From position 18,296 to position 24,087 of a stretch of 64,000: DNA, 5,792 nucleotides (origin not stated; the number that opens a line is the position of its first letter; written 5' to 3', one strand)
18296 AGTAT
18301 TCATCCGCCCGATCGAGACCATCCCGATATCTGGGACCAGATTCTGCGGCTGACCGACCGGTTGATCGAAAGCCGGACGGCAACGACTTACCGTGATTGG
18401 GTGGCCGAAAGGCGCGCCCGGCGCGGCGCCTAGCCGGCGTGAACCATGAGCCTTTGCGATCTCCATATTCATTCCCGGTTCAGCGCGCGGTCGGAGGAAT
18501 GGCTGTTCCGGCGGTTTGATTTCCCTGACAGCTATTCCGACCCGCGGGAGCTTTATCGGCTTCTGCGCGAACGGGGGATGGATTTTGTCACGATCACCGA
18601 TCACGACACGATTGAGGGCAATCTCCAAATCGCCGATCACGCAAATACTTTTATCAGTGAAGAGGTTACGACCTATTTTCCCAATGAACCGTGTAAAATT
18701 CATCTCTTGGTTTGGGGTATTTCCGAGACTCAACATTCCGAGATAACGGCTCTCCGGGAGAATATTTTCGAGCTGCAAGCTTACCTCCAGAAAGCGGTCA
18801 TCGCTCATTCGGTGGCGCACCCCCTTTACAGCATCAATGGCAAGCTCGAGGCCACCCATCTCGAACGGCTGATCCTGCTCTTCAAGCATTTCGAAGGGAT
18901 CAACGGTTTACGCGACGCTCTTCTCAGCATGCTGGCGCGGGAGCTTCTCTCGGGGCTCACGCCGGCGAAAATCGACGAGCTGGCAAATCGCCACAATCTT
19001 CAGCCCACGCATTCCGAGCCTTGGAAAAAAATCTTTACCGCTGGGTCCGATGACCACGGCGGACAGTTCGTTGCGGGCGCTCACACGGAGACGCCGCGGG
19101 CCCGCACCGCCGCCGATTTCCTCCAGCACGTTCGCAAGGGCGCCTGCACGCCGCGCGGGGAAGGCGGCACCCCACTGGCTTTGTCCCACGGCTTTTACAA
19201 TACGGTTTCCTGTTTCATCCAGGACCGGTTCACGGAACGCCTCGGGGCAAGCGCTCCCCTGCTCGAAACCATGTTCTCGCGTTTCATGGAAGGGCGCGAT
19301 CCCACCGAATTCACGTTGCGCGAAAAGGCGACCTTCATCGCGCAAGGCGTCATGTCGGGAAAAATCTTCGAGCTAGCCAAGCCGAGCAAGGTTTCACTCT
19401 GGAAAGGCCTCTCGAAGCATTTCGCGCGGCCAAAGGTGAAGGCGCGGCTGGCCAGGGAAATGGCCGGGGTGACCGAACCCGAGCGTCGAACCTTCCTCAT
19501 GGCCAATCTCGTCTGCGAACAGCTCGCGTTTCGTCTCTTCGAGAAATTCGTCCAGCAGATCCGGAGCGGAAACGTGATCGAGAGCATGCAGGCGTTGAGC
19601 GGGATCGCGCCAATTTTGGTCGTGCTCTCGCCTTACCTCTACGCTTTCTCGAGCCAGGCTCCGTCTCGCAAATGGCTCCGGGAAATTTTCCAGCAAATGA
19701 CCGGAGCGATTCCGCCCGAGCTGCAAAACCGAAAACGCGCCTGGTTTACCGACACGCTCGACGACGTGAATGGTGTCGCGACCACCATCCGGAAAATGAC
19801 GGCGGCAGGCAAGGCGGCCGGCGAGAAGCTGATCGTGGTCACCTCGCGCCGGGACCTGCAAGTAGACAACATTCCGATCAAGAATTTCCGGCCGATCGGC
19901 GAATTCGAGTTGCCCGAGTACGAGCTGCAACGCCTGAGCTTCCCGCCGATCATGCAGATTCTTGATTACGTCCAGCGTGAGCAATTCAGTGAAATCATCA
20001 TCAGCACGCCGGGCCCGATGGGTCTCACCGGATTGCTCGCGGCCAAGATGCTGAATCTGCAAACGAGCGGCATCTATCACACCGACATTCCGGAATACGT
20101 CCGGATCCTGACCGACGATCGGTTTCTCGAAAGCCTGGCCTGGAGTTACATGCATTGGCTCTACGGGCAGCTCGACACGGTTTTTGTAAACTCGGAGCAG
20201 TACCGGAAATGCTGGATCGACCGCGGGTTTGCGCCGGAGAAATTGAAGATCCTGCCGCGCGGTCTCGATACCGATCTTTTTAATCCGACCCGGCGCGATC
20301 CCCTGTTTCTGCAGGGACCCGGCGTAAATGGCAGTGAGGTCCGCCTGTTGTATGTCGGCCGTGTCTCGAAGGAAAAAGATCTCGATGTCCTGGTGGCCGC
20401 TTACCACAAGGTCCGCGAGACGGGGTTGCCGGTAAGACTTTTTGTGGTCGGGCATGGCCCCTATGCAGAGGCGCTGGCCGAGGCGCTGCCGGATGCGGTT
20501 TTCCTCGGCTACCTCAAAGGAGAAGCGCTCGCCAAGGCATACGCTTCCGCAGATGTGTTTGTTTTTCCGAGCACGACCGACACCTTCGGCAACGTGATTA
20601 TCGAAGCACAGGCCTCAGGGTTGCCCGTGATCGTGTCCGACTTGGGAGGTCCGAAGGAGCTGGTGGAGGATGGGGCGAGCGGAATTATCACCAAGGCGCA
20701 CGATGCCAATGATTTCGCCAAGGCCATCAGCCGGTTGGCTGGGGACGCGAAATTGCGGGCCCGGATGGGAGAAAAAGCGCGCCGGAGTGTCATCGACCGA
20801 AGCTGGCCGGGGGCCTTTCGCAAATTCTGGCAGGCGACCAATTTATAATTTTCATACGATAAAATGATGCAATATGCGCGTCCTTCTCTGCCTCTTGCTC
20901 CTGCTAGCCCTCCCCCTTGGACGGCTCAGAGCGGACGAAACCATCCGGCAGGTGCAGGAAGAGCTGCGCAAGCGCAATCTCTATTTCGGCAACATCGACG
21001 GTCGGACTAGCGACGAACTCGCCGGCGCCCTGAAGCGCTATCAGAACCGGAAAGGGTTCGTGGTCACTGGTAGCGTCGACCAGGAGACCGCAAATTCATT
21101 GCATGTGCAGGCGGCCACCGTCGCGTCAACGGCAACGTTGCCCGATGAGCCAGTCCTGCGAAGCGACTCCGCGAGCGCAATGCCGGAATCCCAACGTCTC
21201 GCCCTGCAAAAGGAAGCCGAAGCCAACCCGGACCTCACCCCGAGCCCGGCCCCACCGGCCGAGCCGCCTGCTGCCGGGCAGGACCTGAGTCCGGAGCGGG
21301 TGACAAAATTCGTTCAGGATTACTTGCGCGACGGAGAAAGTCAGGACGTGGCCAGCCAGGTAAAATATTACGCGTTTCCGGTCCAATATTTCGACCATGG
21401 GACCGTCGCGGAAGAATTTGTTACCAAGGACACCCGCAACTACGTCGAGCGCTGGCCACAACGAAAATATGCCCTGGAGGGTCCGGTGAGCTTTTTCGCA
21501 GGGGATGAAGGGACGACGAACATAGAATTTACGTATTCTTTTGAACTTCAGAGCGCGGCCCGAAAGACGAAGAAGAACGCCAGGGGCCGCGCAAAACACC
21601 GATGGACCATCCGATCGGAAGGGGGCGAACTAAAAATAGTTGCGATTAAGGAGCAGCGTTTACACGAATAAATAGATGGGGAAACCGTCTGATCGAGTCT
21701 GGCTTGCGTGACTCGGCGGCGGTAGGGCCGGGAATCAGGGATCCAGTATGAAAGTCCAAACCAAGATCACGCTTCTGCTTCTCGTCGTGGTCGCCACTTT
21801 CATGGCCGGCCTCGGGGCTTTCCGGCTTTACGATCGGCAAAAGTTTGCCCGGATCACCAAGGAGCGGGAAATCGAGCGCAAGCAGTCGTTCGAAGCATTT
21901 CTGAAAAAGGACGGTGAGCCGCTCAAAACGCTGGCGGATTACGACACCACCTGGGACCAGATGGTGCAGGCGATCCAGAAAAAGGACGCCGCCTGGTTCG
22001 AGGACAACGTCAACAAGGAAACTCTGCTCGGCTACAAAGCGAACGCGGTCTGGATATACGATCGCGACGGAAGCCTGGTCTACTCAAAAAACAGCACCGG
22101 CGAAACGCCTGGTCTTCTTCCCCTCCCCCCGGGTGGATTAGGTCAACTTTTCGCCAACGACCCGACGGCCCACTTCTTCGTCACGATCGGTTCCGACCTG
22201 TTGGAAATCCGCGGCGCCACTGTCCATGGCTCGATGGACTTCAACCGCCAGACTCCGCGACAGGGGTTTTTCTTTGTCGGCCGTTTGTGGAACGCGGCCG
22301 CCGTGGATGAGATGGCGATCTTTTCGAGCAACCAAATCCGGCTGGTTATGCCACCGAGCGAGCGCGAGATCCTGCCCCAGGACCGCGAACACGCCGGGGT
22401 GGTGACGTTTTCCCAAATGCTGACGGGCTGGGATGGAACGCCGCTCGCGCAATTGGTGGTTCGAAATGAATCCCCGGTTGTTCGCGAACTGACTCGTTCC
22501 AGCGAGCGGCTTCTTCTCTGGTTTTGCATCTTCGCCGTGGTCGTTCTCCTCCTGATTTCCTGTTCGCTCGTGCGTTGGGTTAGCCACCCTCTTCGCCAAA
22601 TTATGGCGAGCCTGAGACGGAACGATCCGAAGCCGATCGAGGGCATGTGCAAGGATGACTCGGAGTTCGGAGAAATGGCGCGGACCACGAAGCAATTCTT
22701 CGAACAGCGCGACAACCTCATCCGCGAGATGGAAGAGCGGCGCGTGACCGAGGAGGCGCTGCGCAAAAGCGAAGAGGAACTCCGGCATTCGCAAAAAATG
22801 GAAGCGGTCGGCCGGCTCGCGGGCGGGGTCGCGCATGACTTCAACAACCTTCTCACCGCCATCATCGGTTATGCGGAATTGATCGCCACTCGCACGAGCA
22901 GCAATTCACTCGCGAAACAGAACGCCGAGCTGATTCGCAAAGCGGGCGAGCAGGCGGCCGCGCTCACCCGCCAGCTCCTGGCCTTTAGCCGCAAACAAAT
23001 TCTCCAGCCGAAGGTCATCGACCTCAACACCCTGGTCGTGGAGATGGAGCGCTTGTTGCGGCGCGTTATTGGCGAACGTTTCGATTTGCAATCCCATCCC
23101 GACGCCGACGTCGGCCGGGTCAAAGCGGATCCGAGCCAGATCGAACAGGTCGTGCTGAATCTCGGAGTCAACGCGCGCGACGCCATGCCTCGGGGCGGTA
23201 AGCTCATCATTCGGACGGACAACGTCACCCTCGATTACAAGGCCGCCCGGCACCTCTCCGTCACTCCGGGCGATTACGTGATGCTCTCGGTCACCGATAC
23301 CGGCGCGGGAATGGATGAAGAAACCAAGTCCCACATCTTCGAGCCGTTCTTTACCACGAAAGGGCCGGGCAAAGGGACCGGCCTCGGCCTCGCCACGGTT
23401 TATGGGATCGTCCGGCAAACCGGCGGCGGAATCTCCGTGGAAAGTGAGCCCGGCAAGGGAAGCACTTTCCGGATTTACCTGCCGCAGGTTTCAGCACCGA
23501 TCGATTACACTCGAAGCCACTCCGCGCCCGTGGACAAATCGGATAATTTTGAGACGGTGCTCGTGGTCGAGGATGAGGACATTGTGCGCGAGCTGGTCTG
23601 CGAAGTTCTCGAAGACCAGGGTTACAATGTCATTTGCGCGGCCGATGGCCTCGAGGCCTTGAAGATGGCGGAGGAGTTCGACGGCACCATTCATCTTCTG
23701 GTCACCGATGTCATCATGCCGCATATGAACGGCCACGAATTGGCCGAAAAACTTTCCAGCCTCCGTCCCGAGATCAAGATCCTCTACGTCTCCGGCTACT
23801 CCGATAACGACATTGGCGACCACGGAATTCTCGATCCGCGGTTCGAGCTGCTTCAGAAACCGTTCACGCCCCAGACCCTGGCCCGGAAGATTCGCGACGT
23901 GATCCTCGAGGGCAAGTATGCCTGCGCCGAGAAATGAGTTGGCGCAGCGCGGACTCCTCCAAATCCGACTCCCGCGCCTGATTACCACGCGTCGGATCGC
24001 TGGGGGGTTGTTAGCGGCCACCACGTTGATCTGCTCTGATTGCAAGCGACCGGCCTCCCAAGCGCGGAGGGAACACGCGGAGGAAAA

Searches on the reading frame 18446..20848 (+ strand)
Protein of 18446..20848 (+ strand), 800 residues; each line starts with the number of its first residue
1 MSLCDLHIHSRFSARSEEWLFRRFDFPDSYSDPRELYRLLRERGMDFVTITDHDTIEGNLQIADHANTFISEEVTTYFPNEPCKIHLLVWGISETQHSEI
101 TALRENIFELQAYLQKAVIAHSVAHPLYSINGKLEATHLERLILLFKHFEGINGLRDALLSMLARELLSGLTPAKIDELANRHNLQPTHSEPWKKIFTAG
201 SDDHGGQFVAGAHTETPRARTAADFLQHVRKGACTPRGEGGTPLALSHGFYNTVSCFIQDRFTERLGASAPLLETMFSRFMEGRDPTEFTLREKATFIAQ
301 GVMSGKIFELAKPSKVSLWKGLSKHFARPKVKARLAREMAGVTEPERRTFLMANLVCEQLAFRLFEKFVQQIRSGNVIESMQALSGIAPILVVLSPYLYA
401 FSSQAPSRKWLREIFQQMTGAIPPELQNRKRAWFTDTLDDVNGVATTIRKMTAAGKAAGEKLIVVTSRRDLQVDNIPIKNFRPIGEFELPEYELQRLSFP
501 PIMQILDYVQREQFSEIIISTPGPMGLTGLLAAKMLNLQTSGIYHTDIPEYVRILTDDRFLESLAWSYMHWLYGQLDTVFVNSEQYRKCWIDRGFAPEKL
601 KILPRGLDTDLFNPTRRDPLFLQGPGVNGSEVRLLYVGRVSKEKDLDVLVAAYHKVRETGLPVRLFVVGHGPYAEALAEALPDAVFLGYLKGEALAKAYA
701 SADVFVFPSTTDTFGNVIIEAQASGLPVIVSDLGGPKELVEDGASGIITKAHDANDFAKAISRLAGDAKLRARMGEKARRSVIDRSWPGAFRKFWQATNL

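Call 57: search_protein_families(library=pfam, proteins=[window:18446-20848:+], max_evalue=0.0001)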
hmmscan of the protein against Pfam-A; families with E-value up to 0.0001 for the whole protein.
window:18446-20848:+ (800 aa): 6 families
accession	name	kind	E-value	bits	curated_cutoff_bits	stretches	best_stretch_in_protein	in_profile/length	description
PF00534.26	Glycos_transf_1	-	6.6e-35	120.6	26.4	1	627-780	11-171/172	Glycosyl transferases group 1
PF13692.12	Glyco_trans_1_4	-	1.6e-34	119.7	27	1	633-766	3-141/142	Glycosyl transferases group 1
PF13439.12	Glyco_transf_4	-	5.4e-19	69.3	28.5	1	441-610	1-169/170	Glycosyltransferase Family 4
PF20706.3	GT4-conflict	-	5.7e-11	42.4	26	1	619-793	193-384/385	Family 4 Glycosyltransferase in conflict systems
PF13579.12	Glyco_trans_4_4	-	6.2e-09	36.8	29.7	1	442-606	1-158/158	Glycosyl transferase 4-like domain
PF13524.12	Glyco_trans_1_2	-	4.6e-07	30.3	25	1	667-783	19-130/144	Glycosyl transferase-like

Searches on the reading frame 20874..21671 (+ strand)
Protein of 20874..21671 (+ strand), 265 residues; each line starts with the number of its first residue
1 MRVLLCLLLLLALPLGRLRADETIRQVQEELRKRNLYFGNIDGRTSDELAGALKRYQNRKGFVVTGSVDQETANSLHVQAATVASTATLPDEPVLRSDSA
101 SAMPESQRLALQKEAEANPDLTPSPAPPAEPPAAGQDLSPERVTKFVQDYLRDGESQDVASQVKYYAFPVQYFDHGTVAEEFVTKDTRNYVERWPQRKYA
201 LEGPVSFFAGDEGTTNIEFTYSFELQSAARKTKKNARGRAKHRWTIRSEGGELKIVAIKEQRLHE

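Call 57: search_protein_families(library=pfam, proteins=[window:20874-21671:+], max_evalue=0.0001)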
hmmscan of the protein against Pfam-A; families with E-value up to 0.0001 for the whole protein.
window:20874-21671:+ (265 aa): 1 family
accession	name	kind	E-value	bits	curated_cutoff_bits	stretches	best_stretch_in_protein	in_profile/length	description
PF01471.23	PG_binding_1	-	1.4e-09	38.4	23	1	22-76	3-57/57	Putative peptidoglycan binding domain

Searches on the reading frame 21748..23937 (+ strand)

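Call 57: search_protein_families(library=pfam, proteins=[window:21748-23937:+], max_evalue=0.0001)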
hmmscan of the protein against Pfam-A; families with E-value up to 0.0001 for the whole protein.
window:21748-23937:+ (729 aa): 4 families
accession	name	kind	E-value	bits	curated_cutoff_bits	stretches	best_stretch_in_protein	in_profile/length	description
PF02518.31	HATPase_c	-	2.8e-23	82.9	26.4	1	461-580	2-109/111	Histidine kinase-, DNA gyrase B-, and HSP90-like ATPase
PF00072.30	Response_reg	-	1.1e-19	71.1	30.2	1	604-715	1-110/111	Response regulator receiver domain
PF05228.19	CHASE4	-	1.6e-14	54.6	26.2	1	55-199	5-139/140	CHASE4 domain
PF00512.31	HisKA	-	6.3e-11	42.6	26.9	1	355-417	3-64/66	His Kinase A (phospho-acceptor) domain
